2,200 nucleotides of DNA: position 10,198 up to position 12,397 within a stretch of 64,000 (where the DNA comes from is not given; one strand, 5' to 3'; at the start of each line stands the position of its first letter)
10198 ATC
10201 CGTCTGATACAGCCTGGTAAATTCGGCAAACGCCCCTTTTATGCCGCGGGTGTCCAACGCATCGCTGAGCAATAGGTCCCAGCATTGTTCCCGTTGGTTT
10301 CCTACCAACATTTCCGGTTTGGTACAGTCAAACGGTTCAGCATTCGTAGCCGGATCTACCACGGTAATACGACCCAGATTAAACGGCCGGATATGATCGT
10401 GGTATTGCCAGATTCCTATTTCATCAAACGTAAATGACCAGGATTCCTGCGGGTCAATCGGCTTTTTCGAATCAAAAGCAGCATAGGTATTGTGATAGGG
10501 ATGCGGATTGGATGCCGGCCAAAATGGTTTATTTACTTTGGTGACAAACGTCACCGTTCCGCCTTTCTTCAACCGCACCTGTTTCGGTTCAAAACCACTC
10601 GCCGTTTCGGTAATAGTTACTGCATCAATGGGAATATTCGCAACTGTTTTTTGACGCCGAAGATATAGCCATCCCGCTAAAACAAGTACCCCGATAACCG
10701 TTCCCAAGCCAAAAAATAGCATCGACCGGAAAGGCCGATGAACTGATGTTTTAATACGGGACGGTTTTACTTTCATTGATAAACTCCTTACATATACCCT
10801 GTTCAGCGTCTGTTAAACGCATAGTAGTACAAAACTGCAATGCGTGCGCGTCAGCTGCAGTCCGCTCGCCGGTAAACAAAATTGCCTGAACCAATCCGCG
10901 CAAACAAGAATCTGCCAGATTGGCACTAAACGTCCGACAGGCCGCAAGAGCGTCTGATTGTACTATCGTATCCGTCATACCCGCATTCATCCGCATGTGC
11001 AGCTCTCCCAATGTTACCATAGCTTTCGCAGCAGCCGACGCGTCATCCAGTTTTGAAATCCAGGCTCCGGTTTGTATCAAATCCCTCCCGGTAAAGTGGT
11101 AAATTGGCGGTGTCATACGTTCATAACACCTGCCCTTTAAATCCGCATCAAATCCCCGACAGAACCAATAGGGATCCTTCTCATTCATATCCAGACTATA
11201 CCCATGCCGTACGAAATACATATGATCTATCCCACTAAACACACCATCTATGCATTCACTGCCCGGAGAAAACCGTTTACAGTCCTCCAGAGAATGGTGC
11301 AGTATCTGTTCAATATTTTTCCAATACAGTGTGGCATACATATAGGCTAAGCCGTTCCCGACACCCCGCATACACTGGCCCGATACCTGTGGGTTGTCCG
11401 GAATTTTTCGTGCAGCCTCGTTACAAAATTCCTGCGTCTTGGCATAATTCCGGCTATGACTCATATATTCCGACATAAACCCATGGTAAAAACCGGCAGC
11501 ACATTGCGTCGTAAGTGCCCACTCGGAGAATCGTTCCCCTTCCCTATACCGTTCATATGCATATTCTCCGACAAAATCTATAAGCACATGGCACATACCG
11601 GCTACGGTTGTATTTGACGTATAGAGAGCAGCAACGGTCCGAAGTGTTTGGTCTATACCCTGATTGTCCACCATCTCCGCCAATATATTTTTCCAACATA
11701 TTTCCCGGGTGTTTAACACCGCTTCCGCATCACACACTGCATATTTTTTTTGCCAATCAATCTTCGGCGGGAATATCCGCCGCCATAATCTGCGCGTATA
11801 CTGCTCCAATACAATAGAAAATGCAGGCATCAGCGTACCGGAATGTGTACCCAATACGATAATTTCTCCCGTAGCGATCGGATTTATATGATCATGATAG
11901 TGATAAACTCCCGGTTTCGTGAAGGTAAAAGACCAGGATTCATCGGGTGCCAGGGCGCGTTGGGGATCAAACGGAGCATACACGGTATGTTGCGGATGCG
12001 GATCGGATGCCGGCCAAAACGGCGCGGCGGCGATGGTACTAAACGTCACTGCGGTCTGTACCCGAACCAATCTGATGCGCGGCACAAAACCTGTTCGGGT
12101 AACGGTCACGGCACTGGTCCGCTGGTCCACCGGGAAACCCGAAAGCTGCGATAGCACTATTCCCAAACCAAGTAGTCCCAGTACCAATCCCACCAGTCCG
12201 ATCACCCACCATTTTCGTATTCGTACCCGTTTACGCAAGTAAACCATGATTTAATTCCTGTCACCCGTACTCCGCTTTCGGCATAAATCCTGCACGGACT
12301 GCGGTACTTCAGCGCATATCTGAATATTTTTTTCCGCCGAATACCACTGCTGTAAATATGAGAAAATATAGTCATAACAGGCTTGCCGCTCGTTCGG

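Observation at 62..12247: Cupredoxin_1-like N-domains with the copper Cys/His/Met ligands replaced by HPxH and YHDH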

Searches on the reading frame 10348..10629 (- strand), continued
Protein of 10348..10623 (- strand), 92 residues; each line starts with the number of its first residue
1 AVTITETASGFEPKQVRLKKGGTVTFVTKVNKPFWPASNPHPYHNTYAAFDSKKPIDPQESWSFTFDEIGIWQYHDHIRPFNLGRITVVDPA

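Call 44: search_protein_families(library=pfam, proteins=[P0292, P0301, P0263, P0276, P0245, P0247, P0345, P0349, P0298, P0260], max_evalue=0.01)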
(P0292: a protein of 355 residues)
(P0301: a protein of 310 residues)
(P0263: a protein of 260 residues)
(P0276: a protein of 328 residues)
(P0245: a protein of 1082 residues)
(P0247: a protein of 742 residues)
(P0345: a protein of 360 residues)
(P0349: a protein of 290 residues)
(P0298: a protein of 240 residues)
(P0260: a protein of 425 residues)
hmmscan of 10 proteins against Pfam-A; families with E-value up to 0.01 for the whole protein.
P0292 (355 aa): 1 family
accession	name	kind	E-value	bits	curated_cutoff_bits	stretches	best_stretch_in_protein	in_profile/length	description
PF13473.12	Cupredoxin_1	-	0.00045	20.6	27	0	267-350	24-102/104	Cupredoxin-like domain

P0301 (310 aa): 1 family
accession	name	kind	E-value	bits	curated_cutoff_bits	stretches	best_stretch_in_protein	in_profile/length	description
PF13473.12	Cupredoxin_1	-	6.7e-05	23.3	27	1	218-305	22-102/104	Cupredoxin-like domain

P0263 (260 aa): 1 family
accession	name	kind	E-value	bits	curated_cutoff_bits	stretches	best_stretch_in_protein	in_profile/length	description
PF13473.12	Cupredoxin_1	-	2e-05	25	27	1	9-117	7-104/104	Cupredoxin-like domain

P0276 (328 aa): 1 family
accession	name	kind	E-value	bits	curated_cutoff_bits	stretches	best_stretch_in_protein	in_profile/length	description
PF13473.12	Cupredoxin_1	-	3.8e-05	24.1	27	1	45-133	21-104/104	Cupredoxin-like domain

P0245 (1082 aa): 2 families
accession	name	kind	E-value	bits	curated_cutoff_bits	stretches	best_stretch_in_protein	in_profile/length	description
PF13473.12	Cupredoxin_1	-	6.2e-12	45.9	27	2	991-1081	20-104/104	Cupredoxin-like domain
PF00127.26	Copper-bind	-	2e-08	35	21.2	1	871-949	13-83/99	Copper binding proteins, plastocyanin/azurin family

P0247 (742 aa): 3 families
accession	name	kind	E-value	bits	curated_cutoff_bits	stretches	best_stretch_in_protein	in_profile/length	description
PF00041.27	fn3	-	2.5e-05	24.8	25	1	258-341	3-83/84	Fibronectin type III domain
PF13473.12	Cupredoxin_1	-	0.00057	20.3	27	0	469-554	21-100/104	Cupredoxin-like domain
PF00127.26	Copper-bind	-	0.00084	20.2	21.2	0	658-680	14-36/99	Copper binding proteins, plastocyanin/azurin family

P0345 (360 aa): 1 family
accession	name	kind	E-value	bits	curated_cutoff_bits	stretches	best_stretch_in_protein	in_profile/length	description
PF13473.12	Cupredoxin_1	-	0.00015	22.2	27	1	64-157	16-104/104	Cupredoxin-like domain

P0349 (290 aa): 1 family
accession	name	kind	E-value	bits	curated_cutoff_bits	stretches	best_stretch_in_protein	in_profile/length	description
PF13473.12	Cupredoxin_1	-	0.00012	22.4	27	1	14-120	4-101/104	Cupredoxin-like domain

P0298 (240 aa): 1 family
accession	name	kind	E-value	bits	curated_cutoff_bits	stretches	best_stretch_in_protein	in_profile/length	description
PF13473.12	Cupredoxin_1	-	0.00075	19.9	27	1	17-125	5-104/104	Cupredoxin-like domain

P0260 (425 aa): 0 families

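Call 83: find_related_loci(query=A3, collection=genome_contigs, flank=4000)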
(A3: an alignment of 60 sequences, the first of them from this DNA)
Query A3 (94 aa) in genome_contigs; peptide patterns used: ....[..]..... (x = any residue, [..] = any of these).
598 stretches matched a pattern (row limit reached: there are more); 569 encode a relative of the query (tblastn E <= 1e-3); the best 80 are kept; 77 distinct loci.
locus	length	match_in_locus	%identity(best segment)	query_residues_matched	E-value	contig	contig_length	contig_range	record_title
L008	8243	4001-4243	58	12-92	3e-31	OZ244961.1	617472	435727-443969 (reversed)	MAG: Candidatus Paceibacterota bacterium isolate 63aa3da3-3836-4a92-b552-87f0a2bd5cc7 genome assembly, chromosome: 1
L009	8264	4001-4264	51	5-92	2e-31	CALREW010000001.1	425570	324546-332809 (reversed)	MAG: Candidatus Nomurabacteria bacterium isolate Ike-100m-41 genome assembly, contig: Ike-100-c2, whole genome shotgun s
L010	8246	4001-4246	56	10-91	4e-31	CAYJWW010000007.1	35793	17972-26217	MAG TPA_asm: uncultured Candidatus Saccharibacteria bacterium isolate ERP125453_co1_514 genome assembly, contig: NODE_93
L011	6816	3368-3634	53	2-90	2e-30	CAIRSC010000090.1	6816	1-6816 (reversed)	uncultured bacterium isolate Umea1_bin-3528 genome assembly, contig: bin-3528:090/113, whole genome shotgun sequence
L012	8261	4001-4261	55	6-92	1e-29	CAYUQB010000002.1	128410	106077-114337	MAG TPA_asm: uncultured Candidatus Saccharibacteria bacterium isolate binchicken_co110_140 genome assembly, contig: NODE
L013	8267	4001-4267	52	4-92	1e-29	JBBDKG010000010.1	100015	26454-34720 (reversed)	MAG: Candidatus Paceibacterota bacterium isolate LejiaA_53_16 Lejia_A_368_length_100015_cov_10, whole genome shotgun seq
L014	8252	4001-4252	52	5-88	1e-29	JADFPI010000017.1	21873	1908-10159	MAG: Patescibacteria group bacterium isolate B72T1L10 B72T1L10_NODE3216, whole genome shotgun sequence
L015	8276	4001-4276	50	1-92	1e-29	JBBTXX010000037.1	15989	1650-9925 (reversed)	MAG: Patescibacteria group bacterium isolate H51-bin051 H51_bin051_000000000037, whole genome shotgun sequence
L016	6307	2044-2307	52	5-92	2e-29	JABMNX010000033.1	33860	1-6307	MAG: Candidatus Kaiserbacteria bacterium isolate bin.102 k141_5050049, whole genome shotgun sequence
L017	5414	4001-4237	54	12-90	2e-29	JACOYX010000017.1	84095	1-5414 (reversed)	MAG: Candidatus Sungiibacteriota bacterium isolate NC_groundwater_190_Ag_S-0.1um_45_12 S4_GD2017_2_S1_scaffold_706, whol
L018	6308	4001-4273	48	2-92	2e-29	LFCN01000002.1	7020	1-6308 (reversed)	MAG: Parcubacteria bacterium C7867-004 C7867_01468, whole genome shotgun sequence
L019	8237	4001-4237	53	12-90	4e-29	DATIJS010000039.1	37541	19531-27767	MAG TPA_asm: Candidatus Saccharimonadales bacterium isolate SMAG_U15697 k141_575416, whole genome shotgun sequence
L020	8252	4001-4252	52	9-92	7e-29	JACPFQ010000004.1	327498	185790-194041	MAG: Candidatus Doudnabacteria bacterium isolate NC_groundwater_365_Ag_B-0.1um_48_12 GD18-4_B1_scaffold_442892, whole ge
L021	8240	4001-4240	54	12-92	7e-29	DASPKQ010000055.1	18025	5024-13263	MAG TPA_asm: Verrucomicrobiia bacterium isolate SMAG_U12040 k141_579175, whole genome shotgun sequence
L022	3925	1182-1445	55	5-92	4e-29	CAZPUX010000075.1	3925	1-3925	MAG TPA_asm: uncultured Candidatus Saccharibacteria bacterium isolate SRP193066_co2_430 genome assembly, contig: NODE_12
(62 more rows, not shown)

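Call 86: search_protein_families(library=pfam, alignment_id=A3, max_evalue=0.01)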
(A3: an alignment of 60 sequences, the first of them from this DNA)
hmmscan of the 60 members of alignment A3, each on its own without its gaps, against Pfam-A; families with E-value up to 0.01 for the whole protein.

A. member 1, seq(94 aa): 0 families

B. families by the number of members that match (of 60 scanned): 6 families
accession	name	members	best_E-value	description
PF13473.12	Cupredoxin_1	47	9.4e-08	Cupredoxin-like domain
PF00127.26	Copper-bind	13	2.5e-06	Copper binding proteins, plastocyanin/azurin family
PF07732.21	Cu-oxidase_3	3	0.00039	Multicopper oxidase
PF14604.12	SH3_9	1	0.0031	Variant SH3 domain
PF20944.2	StcE_b-sandwich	1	0.0049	Metalloprotease StcE, beta-sandwich domain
PF07731.20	Cu-oxidase_2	1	0.0062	Multicopper oxidase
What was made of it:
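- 47 of 60 domains hit PF13473, 13 hit PF00127 and 3 hit Cu-oxidase_3 (call 86). 3 of 60 domains hit Pfam Cu-oxidase_3 (call 86).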

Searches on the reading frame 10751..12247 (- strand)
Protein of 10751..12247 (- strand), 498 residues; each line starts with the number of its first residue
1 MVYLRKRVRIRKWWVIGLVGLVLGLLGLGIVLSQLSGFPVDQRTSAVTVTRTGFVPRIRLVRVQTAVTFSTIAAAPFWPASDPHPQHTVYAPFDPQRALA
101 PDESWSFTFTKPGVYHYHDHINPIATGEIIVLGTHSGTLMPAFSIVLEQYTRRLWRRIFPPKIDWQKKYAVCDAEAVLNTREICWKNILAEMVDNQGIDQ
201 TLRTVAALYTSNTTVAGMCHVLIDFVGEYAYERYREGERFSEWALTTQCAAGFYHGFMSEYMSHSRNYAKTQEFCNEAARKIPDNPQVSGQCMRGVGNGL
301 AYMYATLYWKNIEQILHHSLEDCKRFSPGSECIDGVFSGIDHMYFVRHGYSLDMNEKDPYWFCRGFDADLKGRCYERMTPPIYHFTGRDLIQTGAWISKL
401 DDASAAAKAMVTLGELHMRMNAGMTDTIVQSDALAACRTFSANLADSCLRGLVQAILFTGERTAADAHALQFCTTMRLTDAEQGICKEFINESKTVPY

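Call 3: search_protein_families(library=pfam, proteins=[window:10751-12247:-], max_evalue=1)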
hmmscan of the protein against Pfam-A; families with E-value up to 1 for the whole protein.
window:10751-12247:- (498 aa): 3 families
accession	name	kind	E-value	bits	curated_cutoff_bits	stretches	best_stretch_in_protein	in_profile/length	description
PF10745.14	DUF2530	-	0.0018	18.9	25.5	1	7-37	35-65/77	Protein of unknown function (DUF2530)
PF13473.12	Cupredoxin_1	-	0.013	16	27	1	40-131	18-104/104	Cupredoxin-like domain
PF01934.22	HepT-like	-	0.23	11.6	23.5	1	280-326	70-116/120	Ribonuclease HepT-like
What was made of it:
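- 11843..12124 (-): Cys-less cupredoxin N-domain of gene 10751-12247 (aa 42-135). Pfam PF13473 E 0.013 (call 3).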

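Call 4: search_protein_families(library=ncbifam, proteins=[window:10751-12247:-], max_evalue=1)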
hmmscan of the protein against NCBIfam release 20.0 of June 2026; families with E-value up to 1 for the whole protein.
window:10751-12247:- (498 aa): 1 family
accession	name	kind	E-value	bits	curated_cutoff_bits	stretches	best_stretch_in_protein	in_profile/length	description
TIGR02657.1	amicyanin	equivalog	0.1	13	110.2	1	100-131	51-82/83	amicyanin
